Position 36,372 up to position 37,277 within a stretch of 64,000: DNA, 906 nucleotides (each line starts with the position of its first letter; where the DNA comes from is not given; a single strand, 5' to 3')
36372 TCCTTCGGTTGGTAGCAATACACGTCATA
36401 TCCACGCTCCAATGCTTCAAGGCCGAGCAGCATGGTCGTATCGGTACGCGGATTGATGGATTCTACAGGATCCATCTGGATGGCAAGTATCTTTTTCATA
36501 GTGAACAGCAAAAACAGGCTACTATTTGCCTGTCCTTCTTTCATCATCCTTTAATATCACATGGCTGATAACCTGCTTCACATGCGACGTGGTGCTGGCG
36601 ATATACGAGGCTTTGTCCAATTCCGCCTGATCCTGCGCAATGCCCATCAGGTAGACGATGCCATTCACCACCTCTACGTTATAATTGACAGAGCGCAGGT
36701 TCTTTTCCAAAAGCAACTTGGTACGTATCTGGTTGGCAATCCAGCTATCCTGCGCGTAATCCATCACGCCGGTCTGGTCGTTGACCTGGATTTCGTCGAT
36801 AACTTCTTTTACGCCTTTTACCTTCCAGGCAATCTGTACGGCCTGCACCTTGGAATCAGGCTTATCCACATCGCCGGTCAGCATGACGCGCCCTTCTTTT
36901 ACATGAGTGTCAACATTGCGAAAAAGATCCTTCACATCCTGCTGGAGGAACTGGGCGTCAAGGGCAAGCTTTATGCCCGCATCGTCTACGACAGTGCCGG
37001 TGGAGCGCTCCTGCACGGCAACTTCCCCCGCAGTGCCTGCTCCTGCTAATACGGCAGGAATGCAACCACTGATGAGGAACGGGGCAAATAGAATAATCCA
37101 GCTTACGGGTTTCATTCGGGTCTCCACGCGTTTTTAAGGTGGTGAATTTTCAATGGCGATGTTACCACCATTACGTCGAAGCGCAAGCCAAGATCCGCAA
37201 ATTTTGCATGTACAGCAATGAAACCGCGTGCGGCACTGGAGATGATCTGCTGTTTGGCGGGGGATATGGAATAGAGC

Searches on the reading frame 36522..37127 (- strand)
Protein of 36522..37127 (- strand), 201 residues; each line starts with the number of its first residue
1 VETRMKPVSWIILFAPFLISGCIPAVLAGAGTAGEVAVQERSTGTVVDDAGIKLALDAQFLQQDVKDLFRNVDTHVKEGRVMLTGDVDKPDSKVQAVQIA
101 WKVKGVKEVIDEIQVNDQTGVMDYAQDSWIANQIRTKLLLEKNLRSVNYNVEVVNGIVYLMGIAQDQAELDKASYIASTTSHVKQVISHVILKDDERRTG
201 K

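Call 27: search_protein_families(library=pfam, proteins=[window:36522-37127:-], max_evalue=0.01)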
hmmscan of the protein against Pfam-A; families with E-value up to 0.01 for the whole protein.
window:36522-37127:- (201 aa): 1 family
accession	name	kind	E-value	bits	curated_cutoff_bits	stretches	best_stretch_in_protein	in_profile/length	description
PF04972.22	BON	-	1.2e-27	96.5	27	2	126-192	1-67/69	BON domain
